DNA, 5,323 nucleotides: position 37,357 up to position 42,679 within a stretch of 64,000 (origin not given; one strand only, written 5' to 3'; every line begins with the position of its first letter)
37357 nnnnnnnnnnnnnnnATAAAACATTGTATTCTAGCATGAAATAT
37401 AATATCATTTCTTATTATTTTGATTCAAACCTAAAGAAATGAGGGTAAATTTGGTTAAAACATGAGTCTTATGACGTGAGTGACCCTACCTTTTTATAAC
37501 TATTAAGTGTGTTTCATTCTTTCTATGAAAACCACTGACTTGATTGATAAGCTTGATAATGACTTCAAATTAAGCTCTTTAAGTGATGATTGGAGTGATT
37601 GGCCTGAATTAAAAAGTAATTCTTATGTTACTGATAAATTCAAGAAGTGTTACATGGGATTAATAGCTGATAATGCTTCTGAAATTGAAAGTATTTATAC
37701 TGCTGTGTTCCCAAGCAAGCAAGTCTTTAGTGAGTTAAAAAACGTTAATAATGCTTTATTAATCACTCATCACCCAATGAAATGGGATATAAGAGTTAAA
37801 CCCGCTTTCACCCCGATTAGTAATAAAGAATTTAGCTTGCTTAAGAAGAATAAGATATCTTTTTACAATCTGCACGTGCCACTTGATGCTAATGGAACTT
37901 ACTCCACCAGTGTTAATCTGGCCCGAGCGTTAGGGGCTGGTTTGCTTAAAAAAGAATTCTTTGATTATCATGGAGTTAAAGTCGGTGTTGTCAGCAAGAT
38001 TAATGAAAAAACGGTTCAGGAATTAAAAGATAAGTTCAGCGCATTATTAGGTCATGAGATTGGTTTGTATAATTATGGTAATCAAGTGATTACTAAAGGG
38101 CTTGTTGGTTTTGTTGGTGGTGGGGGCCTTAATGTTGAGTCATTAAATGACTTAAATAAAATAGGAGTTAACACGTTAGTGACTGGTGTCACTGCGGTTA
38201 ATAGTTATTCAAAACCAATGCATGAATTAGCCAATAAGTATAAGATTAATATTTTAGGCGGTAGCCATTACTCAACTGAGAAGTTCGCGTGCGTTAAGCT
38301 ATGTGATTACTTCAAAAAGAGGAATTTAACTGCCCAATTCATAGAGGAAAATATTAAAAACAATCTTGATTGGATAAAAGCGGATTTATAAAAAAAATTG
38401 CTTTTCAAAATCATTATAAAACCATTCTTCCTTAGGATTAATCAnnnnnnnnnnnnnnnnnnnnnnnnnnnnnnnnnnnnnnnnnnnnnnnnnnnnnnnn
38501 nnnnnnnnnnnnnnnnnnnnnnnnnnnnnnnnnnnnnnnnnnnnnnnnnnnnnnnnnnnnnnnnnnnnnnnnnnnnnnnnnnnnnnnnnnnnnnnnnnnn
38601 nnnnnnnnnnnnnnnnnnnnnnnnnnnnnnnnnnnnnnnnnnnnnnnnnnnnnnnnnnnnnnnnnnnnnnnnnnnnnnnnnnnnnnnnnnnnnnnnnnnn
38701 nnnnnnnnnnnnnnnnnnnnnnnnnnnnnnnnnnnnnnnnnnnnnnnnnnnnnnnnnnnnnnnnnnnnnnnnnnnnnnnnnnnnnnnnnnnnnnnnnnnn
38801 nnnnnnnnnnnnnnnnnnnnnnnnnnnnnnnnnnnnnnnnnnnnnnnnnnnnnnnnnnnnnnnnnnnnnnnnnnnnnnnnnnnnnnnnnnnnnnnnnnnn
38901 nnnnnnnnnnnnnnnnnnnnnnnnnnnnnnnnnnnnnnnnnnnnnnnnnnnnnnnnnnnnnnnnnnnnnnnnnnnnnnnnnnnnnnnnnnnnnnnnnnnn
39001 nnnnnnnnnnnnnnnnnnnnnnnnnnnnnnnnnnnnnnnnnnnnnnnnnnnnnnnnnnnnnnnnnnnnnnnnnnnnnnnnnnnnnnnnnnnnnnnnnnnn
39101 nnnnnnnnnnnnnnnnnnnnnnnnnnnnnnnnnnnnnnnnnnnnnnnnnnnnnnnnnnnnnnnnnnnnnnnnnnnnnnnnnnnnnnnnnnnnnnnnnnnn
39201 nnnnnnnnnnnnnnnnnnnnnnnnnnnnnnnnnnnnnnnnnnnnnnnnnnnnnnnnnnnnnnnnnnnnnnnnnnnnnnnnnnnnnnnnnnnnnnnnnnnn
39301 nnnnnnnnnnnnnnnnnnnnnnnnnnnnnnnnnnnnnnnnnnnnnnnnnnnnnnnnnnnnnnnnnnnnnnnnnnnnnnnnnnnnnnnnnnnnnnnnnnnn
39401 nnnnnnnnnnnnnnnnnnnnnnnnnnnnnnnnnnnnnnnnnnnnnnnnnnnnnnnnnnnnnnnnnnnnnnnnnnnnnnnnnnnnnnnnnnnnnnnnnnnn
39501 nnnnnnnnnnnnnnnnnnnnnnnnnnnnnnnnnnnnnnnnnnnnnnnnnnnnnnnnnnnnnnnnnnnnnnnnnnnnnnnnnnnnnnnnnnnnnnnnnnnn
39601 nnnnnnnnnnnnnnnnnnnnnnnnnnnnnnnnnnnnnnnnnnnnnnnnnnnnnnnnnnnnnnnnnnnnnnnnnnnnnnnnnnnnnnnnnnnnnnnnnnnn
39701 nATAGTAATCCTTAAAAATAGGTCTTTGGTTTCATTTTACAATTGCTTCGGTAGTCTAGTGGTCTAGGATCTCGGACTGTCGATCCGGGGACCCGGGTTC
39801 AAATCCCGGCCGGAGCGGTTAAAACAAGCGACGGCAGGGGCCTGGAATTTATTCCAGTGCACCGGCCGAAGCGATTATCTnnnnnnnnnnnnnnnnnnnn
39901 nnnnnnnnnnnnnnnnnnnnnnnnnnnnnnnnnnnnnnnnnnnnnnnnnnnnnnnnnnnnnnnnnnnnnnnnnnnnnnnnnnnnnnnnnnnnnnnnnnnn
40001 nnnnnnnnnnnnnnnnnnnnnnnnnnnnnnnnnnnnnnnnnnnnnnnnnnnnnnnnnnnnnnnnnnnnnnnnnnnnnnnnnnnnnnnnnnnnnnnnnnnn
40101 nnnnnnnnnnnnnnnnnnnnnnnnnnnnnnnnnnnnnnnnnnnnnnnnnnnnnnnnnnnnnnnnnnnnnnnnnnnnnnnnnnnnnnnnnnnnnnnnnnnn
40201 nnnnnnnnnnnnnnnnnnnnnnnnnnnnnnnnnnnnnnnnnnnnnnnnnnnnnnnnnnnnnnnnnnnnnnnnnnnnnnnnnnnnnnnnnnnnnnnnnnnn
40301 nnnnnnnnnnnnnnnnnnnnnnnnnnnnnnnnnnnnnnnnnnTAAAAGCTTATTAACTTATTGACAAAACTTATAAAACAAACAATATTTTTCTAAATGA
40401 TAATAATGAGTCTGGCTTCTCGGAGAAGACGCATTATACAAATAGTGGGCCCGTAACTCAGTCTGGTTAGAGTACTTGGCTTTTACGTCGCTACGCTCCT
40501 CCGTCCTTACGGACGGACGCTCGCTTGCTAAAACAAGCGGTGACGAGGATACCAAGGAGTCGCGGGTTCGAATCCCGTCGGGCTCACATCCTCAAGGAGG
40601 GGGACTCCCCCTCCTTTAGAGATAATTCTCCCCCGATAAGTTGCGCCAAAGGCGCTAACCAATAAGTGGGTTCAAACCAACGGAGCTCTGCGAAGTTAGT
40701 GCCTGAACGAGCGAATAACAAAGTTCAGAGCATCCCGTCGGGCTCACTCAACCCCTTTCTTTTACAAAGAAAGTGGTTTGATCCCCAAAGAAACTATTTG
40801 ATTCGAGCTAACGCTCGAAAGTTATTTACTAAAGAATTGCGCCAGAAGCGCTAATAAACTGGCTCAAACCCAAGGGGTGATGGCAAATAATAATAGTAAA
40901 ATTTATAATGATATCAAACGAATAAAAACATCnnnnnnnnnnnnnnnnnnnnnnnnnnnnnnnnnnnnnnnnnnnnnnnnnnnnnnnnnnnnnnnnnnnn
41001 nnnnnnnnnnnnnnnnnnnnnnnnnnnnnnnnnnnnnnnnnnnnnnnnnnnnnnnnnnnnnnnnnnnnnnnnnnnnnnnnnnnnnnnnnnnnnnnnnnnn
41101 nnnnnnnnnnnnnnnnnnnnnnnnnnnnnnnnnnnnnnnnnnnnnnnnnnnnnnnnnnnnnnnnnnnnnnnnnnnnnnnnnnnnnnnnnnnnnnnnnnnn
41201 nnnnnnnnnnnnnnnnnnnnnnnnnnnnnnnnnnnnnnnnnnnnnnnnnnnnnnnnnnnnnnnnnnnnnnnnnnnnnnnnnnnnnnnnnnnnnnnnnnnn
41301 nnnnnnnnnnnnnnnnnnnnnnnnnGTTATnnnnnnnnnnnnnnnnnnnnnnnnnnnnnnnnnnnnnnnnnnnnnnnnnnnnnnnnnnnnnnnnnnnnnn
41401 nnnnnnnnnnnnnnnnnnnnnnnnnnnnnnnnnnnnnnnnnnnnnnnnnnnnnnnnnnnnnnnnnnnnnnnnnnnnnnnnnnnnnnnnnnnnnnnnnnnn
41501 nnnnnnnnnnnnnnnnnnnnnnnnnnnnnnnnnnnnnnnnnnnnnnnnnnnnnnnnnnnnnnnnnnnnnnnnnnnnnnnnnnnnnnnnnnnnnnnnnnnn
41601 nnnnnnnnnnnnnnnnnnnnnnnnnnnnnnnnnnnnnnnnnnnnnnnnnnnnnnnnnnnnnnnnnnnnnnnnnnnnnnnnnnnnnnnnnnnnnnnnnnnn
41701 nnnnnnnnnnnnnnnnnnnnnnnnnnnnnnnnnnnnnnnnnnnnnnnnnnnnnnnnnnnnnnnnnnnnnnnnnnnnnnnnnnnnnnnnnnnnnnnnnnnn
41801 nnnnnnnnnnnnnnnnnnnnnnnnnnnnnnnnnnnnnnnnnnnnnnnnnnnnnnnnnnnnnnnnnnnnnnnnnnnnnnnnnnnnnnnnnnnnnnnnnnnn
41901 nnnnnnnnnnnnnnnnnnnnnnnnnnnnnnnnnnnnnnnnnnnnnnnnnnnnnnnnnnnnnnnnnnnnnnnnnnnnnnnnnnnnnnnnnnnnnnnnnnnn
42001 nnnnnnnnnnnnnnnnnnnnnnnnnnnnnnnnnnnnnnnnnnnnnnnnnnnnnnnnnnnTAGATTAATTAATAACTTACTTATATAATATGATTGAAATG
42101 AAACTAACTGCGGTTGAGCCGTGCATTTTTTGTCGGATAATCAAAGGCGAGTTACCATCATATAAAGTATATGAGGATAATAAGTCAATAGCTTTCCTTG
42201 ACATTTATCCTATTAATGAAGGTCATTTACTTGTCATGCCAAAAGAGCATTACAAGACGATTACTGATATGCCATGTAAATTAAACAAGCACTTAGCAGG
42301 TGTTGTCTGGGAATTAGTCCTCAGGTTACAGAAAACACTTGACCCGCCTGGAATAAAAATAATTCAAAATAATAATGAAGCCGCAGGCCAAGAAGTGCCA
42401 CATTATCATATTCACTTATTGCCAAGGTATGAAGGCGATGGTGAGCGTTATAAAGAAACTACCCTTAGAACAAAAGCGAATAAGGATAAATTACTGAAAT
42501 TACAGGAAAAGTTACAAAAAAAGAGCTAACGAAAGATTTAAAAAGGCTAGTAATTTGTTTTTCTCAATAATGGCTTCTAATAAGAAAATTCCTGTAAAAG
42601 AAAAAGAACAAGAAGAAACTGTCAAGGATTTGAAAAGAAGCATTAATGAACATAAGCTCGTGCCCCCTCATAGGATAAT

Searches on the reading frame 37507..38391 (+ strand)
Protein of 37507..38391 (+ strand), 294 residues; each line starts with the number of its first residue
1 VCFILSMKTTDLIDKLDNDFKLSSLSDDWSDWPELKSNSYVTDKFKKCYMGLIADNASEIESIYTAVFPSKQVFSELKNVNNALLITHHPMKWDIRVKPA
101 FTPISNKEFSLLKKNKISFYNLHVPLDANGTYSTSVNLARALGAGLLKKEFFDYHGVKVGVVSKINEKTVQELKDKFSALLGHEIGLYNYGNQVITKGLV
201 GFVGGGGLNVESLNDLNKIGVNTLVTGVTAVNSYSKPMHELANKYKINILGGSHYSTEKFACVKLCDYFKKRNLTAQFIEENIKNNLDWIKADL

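Call 49: search_protein_families(library=pfam, proteins=[window:37507-38391:+], max_evalue=0.001)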
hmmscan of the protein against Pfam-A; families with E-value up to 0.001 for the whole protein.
window:37507-38391:+ (294 aa): 1 family
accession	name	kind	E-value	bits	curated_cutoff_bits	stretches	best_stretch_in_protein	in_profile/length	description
PF01784.24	DUF34_NIF3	-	6.9e-25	88.6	23.4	1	50-279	25-250/256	Duf34/NIF3 (NGG1p interacting factor 3)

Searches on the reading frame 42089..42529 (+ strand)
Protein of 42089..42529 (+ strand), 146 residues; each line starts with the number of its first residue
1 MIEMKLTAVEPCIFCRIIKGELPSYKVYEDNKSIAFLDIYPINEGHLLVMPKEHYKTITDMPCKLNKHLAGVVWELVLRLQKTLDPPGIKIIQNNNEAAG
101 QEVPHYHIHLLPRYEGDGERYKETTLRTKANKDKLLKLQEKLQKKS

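Call 49: search_protein_families(library=pfam, proteins=[window:42089-42529:+], max_evalue=0.001)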
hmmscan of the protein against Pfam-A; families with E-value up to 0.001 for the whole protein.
window:42089-42529:+ (146 aa): 2 families
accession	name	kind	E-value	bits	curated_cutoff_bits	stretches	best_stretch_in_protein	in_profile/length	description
PF01230.28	HIT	-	4e-25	88.7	21.5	1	20-115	2-97/98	HIT domain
PF11969.13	DcpS_C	-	2.7e-13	50.8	24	1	12-112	2-101/114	Scavenger mRNA decapping enzyme C-term binding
